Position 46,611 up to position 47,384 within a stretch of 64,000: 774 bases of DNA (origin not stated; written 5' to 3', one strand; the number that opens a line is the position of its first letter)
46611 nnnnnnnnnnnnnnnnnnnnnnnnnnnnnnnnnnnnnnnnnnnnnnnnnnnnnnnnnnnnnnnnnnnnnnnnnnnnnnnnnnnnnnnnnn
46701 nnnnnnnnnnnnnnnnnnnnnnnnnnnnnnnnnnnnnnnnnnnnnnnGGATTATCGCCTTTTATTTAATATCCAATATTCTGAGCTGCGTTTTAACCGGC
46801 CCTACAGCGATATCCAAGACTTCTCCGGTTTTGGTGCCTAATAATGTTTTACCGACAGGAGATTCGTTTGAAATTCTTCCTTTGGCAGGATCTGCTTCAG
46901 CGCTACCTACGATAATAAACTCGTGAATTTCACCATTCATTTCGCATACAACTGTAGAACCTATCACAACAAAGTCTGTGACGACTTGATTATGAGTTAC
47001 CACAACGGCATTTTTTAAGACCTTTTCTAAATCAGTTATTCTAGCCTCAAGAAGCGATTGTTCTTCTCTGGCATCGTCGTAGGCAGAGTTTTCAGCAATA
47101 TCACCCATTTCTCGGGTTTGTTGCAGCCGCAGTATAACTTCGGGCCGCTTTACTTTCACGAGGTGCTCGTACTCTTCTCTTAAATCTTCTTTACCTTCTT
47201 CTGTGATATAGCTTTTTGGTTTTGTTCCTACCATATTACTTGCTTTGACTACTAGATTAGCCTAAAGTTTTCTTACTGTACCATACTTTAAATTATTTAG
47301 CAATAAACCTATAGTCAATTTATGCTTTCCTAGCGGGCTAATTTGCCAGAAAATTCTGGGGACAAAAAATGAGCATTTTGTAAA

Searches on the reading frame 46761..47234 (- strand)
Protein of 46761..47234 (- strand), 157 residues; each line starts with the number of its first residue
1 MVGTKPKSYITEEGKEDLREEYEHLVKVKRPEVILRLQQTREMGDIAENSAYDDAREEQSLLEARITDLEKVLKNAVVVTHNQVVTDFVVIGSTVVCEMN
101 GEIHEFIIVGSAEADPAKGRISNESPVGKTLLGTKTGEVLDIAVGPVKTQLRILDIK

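Call 41: search_protein_families(library=pfam, proteins=[window:46761-47234:-], max_evalue=0.00001)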
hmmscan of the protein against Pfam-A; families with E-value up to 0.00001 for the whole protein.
window:46761-47234:- (157 aa): 2 families
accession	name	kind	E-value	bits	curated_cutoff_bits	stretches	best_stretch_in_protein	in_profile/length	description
PF03449.20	GreA_GreB_N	-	8.2e-24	84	24.5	1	9-78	2-71/71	Transcription elongation factor, N-terminal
PF01272.25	GreA_GreB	-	2e-17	63.4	26.9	1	86-157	3-76/77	Transcription elongation factor, GreA/GreB, C-term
